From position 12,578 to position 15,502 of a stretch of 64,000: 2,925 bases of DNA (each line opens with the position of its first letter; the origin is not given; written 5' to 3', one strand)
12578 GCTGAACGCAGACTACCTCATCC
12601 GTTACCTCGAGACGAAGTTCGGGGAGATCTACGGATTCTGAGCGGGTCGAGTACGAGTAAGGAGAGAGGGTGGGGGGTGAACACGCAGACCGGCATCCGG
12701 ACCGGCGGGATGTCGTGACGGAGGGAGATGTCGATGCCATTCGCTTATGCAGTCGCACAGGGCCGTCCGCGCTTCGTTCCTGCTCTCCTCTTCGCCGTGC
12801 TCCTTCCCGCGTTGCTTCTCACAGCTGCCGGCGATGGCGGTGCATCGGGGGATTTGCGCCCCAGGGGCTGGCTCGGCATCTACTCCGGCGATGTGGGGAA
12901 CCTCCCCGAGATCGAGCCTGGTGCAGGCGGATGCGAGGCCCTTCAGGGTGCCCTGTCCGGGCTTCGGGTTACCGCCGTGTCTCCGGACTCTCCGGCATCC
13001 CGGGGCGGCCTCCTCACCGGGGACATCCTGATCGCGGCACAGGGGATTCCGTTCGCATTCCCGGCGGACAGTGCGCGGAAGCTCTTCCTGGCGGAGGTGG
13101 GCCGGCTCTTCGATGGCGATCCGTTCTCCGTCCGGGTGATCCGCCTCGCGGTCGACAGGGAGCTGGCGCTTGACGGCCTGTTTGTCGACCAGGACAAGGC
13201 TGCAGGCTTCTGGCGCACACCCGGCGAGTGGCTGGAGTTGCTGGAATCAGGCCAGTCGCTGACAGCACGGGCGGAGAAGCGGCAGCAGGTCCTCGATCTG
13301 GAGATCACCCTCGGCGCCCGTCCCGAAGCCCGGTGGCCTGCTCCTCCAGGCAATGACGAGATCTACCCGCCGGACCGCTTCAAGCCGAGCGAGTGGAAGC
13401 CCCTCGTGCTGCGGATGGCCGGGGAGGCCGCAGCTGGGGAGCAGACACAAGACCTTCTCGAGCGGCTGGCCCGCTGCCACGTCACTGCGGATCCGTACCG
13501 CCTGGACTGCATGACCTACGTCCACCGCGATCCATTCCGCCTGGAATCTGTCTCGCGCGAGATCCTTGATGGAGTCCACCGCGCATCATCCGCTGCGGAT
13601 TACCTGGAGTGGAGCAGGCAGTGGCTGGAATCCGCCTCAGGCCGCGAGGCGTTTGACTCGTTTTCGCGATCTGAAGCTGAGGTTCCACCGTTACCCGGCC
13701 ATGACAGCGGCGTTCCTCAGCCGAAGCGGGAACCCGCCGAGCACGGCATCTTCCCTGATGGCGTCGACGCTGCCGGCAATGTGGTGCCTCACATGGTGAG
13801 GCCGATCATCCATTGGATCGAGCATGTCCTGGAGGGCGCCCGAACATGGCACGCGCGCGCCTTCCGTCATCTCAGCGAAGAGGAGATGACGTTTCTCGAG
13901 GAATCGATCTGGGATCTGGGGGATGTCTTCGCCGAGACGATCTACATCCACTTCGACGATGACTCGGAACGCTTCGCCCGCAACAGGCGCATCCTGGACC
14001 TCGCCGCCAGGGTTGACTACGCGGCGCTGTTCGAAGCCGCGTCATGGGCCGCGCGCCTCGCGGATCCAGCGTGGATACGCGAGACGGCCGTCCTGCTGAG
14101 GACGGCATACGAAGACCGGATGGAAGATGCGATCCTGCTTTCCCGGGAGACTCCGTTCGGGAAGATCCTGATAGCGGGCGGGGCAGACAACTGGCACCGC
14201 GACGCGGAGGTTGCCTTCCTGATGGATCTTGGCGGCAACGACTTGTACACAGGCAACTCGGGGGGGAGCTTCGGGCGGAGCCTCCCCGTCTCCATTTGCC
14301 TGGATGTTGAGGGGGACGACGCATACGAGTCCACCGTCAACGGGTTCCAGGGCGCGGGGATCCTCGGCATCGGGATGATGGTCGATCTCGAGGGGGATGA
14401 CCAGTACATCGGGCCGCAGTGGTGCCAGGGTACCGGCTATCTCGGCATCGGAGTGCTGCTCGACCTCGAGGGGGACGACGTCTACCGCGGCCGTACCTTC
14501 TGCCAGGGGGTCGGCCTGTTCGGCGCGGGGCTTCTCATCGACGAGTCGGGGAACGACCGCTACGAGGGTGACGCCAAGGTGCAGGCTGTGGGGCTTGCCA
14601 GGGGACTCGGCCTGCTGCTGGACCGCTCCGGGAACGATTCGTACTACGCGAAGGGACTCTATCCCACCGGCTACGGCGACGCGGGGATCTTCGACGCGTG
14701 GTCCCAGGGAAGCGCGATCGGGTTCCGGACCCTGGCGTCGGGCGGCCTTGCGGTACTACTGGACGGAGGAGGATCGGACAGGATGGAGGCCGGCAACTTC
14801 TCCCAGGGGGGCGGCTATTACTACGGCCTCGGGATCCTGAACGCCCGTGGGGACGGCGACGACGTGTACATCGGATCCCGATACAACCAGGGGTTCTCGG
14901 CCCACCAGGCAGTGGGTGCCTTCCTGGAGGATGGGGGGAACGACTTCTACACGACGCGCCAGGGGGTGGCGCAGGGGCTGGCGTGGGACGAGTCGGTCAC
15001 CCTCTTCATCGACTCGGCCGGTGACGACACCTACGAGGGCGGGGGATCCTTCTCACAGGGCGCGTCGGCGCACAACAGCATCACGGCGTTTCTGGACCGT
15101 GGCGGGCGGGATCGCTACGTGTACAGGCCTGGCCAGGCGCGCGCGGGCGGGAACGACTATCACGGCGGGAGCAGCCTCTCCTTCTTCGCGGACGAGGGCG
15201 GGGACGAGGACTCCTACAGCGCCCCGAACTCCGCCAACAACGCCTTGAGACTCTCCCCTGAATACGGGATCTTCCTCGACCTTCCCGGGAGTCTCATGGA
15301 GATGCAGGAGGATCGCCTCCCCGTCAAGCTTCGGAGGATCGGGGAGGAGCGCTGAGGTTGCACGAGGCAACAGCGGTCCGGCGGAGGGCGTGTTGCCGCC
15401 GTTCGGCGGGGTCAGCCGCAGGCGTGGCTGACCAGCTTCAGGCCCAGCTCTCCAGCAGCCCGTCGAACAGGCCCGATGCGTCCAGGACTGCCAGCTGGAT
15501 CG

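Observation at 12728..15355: Unnamed 27-residue tandem repeat (h4-D-x2-G-[ND]-D-x-Y ... Q-G-x-G) forming half of an 875-aa secreted PDZ protein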

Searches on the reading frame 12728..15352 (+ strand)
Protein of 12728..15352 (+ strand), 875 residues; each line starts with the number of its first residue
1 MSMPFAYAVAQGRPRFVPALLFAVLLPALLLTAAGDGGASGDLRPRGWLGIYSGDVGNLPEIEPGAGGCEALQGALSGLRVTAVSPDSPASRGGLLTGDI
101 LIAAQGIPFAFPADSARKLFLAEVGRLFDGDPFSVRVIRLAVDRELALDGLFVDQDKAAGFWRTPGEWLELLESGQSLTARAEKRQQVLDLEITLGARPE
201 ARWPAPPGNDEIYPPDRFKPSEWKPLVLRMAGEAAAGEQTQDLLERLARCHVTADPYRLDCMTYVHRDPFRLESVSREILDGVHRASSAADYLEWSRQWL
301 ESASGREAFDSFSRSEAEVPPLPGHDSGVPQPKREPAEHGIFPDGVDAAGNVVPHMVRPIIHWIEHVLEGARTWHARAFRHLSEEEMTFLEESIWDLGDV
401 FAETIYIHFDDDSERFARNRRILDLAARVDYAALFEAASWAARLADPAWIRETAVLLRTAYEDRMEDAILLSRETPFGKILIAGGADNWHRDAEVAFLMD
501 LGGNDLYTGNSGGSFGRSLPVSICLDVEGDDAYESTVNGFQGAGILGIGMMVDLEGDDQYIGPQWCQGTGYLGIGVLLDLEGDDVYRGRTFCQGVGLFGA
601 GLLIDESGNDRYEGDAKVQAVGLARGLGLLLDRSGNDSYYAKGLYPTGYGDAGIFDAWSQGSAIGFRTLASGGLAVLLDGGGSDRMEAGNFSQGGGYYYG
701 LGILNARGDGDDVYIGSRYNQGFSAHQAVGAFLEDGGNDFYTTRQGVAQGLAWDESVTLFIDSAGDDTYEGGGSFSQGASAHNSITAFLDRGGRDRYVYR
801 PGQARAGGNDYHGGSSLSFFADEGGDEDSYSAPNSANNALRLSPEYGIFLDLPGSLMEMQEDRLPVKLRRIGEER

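Call 3: search_protein_families(library=pfam, proteins=[window:12728-15352:+], max_evalue=10)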
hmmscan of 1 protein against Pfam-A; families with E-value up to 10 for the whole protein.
window:12728-15352:+ (875 aa): 3 families
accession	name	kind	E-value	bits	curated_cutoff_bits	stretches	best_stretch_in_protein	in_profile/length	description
PF17820.7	PDZ_6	-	4.4e-05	23.6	27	1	80-108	1-29/54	PDZ domain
PF13180.12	PDZ_2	-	0.0018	19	27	1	78-146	13-76/80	PDZ domain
PF00595.29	PDZ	-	0.19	12.6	23.2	1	76-108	24-56/81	PDZ domain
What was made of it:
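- On PDZ domain (HtrA type): The window protein scores 23.6 bits against 27 (call 3).
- On HtrA protease: No Trypsin or Trypsin_2 hit (call 3).
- Checked: The N-terminal PDZ is real but weak by sequence: Pfam PDZ_6 scores 23.6 bits against a cut-off of 27 (call 3).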

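Call 4: search_protein_families(library=ncbifam, proteins=[window:12728-15352:+], max_evalue=10)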
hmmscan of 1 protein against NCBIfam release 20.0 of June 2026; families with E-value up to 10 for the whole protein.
window:12728-15352:+ (875 aa): 5 families
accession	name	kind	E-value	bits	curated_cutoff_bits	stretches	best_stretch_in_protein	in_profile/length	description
TIGR02038.1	protease_degS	equivalog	0.0029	16.8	422.95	1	46-106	254-307/351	outer membrane-stress sensor serine endopeptidase DegS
TIGR02037.1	degP_htrA_DO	subfamily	0.0048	15.9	416.2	1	46-140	235-317/434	Do family serine endopeptidase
NF040960.1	MamE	equivalog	0.028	13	800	1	77-116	467-506/659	magnetosome formation protease MamE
NF008147.1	PRK10898.1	equivalog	0.03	13.5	408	1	46-106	255-308/352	outer membrane-stress sensor serine endopeptidase DegS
NF004946.0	PRK06292.2-4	subfamily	0.06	12.1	634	1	387-439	312-364/487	dihydrolipoyl dehydrogenase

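Call 5: search_solved_structures(query=window:12728-15352:+, max_evalue=10, show_alignments=2)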
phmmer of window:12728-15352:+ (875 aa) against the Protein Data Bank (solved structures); distinct sequences matched with E-value up to 10: 28.
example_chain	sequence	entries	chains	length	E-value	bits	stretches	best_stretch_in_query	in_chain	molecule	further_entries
8k2y_A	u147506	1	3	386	0.0002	22.6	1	31-144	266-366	serine endoprotease DegP-like protein MucD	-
22kg_A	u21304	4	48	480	0.0041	18.3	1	38-180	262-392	Probable periplasmic serine endoprotease DegP-like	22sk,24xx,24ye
2p3w_A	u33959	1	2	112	0.0052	17.9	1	76-114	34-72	Probable serine protease HTRA3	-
7co7_D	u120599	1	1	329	0.018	16.2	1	46-139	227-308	AlgW protein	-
7co5_H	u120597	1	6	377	0.023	15.8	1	46-139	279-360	AlgW protein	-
7co2_A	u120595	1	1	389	0.024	15.7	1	46-139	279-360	AlgW protein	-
7co3_A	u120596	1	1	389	0.024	15.7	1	46-139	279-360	AlgW protein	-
3gcn_A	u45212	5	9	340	0.027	15.6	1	45-146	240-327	Protease degS | DegS protease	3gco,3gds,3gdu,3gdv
4ri0_A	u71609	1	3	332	0.031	15.4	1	76-113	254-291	Serine protease HTRA3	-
7kdu_C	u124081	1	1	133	0.052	14.6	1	588-664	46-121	VHH antibody V5E4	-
1soz_A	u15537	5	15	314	0.069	14.2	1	45-110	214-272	Protease degS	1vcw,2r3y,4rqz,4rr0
6ew9_A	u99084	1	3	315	0.069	14.2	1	45-110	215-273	Serine endoprotease DegS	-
1sot_A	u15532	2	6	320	0.069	14.2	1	45-110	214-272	Protease degS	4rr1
4rqy_A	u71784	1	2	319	0.071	14.2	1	45-110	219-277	Protease degS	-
1te0_A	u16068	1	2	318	0.071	14.2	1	45-110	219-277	Protease degS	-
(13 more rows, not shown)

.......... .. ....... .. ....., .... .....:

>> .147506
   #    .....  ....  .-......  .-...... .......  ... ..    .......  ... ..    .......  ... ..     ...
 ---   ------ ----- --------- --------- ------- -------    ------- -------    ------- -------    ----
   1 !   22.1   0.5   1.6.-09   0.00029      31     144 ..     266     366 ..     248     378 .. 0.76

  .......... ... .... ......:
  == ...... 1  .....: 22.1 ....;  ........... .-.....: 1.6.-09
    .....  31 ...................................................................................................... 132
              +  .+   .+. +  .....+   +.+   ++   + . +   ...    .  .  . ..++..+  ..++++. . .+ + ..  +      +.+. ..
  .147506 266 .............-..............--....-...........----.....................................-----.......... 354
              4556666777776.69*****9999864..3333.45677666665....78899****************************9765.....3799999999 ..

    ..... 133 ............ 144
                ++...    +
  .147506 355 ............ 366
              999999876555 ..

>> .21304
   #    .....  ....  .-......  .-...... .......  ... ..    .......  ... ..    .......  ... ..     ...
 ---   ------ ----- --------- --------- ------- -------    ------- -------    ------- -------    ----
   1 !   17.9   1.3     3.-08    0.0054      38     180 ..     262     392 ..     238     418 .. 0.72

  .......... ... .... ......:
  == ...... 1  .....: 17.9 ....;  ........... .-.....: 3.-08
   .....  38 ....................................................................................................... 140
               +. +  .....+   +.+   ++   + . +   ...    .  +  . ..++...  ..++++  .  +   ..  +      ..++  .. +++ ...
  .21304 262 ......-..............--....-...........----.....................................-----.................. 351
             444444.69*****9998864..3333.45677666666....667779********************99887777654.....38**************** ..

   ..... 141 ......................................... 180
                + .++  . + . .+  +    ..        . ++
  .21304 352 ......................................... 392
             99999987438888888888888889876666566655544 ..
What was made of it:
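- On PDZ domain (HtrA type): R46-G-W-L-G50-I aligns to the RGWLG of MucD (call 5).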

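Call 7: find_homologous_proteins(query=window:12728-15352:+, max_evalue=0.001)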
Query window:12728-15352:+ (875 aa): 64 proteins with E <= 0.001 among 8000 candidates.
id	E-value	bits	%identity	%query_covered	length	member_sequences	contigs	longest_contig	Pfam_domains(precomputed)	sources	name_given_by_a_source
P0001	0.0e+0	1996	100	100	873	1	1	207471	-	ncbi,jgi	-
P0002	0.0e+0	1501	78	100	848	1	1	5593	-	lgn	-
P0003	0.0e+0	1024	57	93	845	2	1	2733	-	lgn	-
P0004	5.9e-295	999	57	97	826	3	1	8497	-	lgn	-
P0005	8.3e-295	998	57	97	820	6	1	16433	PF17820.8,PF13180.13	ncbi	-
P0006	9.2e-292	988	55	96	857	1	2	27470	PF13180.13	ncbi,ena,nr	ncbi:MAG: PDZ domain-containing protein [Candidatus Eisenbacteria sp.]|nr:PDZ domain-containing prot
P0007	2.8e-291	987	56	93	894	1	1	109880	PF17820.8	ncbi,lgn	-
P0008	3.6e-287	973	57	93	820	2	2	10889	PF17820.8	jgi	jgi:hypothetical protein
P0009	1.1e-284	965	56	97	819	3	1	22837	PF17820.8,PF13180.13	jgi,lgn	jgi:hypothetical protein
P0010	5.5e-283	959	56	93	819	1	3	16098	PF17820.8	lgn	-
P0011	1.7e-282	958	54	97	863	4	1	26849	PF17820.8,PF13180.13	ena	-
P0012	5.5e-282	956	55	96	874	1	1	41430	-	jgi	jgi:hypothetical protein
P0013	6.5e-282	956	56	92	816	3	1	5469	-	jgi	jgi:hypothetical protein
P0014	1.6e-279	948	54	97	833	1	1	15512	-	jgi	jgi:hypothetical protein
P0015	3.0e-278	944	53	98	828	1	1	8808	-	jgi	-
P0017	1.3e-276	938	56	92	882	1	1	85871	PF17820.8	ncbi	-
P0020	7.9e-276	936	54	97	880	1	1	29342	PF17820.8,PF13180.13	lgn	-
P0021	9.4e-276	935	53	96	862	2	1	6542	PF17820.8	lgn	-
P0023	5.8e-275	933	56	93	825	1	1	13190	PF17820.8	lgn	-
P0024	6.1e-275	933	53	97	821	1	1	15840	PF17820.8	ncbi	-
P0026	2.9e-273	927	54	93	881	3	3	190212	PF17820.8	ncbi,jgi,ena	jgi:hypothetical protein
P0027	4.4e-273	927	55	92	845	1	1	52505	PF17820.8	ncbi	-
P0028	7.6e-273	926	55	93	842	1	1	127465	PF17820.8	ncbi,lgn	-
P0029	2.5e-272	924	54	93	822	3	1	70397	PF17820.8,PF13180.13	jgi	-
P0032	3.0e-270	917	52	94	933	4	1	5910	PF17820.8,PF13180.13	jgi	-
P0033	2.6e-269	914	54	93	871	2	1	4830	PF17820.8,PF13180.13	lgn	-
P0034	4.9e-269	913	54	93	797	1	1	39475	PF17820.8,PF13180.13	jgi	jgi:hypothetical protein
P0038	1.3e-267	908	52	98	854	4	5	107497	PF17820.8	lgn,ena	-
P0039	1.7e-267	908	54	96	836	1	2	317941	PF17820.8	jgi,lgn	-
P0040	1.1e-264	899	51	98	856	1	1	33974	-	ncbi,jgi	jgi:hypothetical protein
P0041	4.6e-264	897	53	93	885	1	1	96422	PF17820.8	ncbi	-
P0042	5.5e-264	896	55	93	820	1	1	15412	PF17820.8,PF13180.13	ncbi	ncbi:MAG: PDZ domain-containing protein [Candidatus Eisenbacteria bacterium]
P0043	2.2e-263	895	53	93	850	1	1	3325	PF17820.8,PF13180.13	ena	-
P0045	8.4e-262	889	53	96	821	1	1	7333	PF17820.8,PF13180.13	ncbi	-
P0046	1.1e-261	889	53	97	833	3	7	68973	PF17820.8,PF13180.13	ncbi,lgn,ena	-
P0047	7.0e-260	883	53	93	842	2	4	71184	PF17820.8,PF13180.13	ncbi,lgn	-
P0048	4.5e-259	880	53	96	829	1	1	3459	PF17820.8,PF13180.13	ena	-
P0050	1.5e-257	875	53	95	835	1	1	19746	PF17820.8,PF13180.13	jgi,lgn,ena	-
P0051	3.3e-253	861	52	93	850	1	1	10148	PF17820.8,PF13180.13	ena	-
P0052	5.3e-253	860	53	96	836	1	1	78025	PF17820.8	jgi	jgi:hypothetical protein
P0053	3.1e-250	851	51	93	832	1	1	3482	PF17820.8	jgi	-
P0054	1.6e-246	839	52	94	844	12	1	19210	PF17820.8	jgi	-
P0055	1.6e-242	825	51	95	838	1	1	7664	PF17820.8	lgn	-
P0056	8.3e-240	816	61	55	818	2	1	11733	PF17820.8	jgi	-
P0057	3.0e-237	808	50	96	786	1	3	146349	PF17820.8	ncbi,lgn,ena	-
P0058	3.2e-230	785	50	93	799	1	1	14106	PF17820.8,PF13180.13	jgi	-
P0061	7.7e-191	654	53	73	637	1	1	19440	PF17820.8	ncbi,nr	ncbi:MAG: hypothetical protein GF355_13595, partial [Candidatus Eisenbacteria bacterium]|nr:hypothet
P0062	4.9e-141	490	46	66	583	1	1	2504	PF17820.8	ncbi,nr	ncbi:PDZ domain-containing protein, partial [bacterium]|nr:PDZ domain-containing protein [bacterium]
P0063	8.3e-48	181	37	42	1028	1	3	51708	PF02985.29,PF13646.13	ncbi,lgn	-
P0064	5.8e-38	149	29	55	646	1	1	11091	-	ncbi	-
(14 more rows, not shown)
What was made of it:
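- On PDZ domain (HtrA type): Many orthologues carry precomputed PF17820 or PF13180 hits (call 7).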

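Call 19: search_protein_families(library=pfam, proteins=[P0063, P0064], max_evalue=10)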
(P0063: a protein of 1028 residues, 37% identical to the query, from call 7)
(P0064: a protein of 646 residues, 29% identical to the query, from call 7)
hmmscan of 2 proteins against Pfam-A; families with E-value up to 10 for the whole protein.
P0063 (1028 aa): 4 families
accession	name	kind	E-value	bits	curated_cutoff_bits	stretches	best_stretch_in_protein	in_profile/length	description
PF13646.12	HEAT_2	-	8.2e-16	58.5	27.7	3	734-800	20-88/88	HEAT repeats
PF02985.28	HEAT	-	9.9e-07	28.9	23.5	1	777-802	2-27/31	HEAT repeat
PF13513.12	HEAT_EZ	-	0.0001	23.2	27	1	767-801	20-54/55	HEAT-like repeat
PF21040.3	CEP104-like_TOG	-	0.21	12.2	24.3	1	775-892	104-208/208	Centrosomal protein CEP104-like, TOG domain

P0064 (646 aa): 1 family
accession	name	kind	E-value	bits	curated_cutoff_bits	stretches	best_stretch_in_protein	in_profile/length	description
PF24628.1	DUF7627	-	0.36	10.8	27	1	153-218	14-78/224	Repeat of unknown function (DUF7627)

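Call 22: find_encoding_contigs(protein=P0039, flank=6000, max_places=2)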
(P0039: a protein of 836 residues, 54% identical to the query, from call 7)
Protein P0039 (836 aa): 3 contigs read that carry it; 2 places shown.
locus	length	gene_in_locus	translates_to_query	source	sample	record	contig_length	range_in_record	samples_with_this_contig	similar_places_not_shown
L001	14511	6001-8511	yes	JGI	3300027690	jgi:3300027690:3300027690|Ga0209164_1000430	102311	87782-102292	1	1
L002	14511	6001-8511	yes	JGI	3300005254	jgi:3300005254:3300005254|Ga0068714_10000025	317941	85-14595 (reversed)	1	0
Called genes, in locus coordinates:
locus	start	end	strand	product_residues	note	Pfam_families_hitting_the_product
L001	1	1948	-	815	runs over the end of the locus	PF03104:DNA_pol_B_exo1, PF00136:DNA_pol_B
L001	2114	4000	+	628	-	-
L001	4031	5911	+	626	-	PF13860:FlgD_ig (weak)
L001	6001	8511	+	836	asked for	PF17820:PDZ_6 (weak)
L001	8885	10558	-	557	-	-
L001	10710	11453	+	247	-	PF25583:WCX (weak)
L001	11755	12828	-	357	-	PF01137:RTC, PF05189:RTC_insert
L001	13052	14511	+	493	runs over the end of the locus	?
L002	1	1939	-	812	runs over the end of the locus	PF03104:DNA_pol_B_exo1, PF00136:DNA_pol_B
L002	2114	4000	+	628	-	-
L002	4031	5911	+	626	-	PF13860:FlgD_ig (weak)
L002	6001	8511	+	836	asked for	PF17820:PDZ_6 (weak)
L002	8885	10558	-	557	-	-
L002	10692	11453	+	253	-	PF25583:WCX (weak)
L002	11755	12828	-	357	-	PF01137:RTC, PF05189:RTC_insert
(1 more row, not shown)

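Call 23: find_encoding_contigs(protein=P0026, flank=6000, max_places=2)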
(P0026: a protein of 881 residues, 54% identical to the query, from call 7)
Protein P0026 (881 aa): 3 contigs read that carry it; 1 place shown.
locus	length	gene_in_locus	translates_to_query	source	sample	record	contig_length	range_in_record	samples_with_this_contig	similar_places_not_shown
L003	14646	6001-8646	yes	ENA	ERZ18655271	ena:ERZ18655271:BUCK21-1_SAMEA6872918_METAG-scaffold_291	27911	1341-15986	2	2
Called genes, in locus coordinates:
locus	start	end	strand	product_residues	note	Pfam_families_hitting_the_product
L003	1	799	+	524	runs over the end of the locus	-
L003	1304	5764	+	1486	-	PF00082:Peptidase_S8, PF13860:FlgD_ig (weak)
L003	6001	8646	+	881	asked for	PF17820:PDZ_6 (weak)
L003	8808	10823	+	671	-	PF12161:HsdM_N, PF02384:N6_Mtase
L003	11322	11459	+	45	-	-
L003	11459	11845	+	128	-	-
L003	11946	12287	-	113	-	PF14384:BrnA_antitoxin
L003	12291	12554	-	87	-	PF04365:BrnT_toxin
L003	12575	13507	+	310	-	-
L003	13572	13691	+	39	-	-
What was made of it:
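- Tried and rejected: The idea that the M32 and CPBP peptidase neighbours are functionally linked was therefore rejected (calls 22, 23).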

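Call 24: find_encoding_contigs(protein=P0063, flank=8000, max_places=2)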
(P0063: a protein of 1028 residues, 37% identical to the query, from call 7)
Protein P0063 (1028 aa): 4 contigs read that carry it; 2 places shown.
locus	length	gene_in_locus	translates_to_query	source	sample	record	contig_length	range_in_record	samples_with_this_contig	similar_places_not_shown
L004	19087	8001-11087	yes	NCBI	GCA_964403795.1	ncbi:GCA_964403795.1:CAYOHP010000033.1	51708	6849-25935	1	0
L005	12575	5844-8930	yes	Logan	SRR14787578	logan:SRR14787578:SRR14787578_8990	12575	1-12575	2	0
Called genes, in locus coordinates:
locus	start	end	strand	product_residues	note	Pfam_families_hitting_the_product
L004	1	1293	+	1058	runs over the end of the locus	PF00069:Pkinase, PF01636:APH (faint), PF03109:ABC1 (faint), PF07714:PK_Tyr_Ser-Thr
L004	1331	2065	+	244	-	-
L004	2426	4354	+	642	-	-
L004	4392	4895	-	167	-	-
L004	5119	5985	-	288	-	PF00800:PDT, PF01842:ACT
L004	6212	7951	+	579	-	PF00501:AMP-binding, PF23562:AMP-binding_C_3 (weak), PF13193:AMP-binding_C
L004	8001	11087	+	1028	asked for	PF13646:HEAT_2, PF02985:HEAT (faint)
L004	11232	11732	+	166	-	-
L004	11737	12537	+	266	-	-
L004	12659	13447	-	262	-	-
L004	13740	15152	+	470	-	-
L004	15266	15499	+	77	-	-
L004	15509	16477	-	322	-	PF10503:Esterase_PHB, PF12146:Hydrolase_4 (faint), PF00326:Peptidase_S9 (weak)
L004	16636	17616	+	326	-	-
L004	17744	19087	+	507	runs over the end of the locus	PF00474:SSF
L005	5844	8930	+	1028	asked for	PF13646:HEAT_2, PF02985:HEAT (faint)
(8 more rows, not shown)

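Call 25: find_encoding_contigs(protein=P0064, flank=8000, max_places=2)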
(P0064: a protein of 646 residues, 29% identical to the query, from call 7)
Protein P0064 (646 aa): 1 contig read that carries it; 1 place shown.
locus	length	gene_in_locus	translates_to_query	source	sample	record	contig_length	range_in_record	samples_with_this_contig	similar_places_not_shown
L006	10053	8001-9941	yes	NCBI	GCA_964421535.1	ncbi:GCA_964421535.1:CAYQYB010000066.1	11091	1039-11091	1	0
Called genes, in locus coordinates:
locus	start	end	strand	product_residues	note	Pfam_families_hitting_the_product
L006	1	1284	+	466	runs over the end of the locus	PF13742:tRNA_anti_2 (faint), PF01336:tRNA_anti-codon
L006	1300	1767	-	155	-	PF05991:NYN_YacP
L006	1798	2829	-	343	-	PF00356:LacI, PF00532:Peripla_BP_1, PF13407:Peripla_BP_4, PF13377:Peripla_BP_3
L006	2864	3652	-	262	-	PF07589:PEP_exosort_dom (weak)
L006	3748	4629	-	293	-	PF14559:TPR_19 (faint)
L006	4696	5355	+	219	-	-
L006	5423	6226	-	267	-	-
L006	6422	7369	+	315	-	PF08308:PEGA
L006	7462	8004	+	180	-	PF04306:DUF456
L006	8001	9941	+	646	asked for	-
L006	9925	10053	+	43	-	?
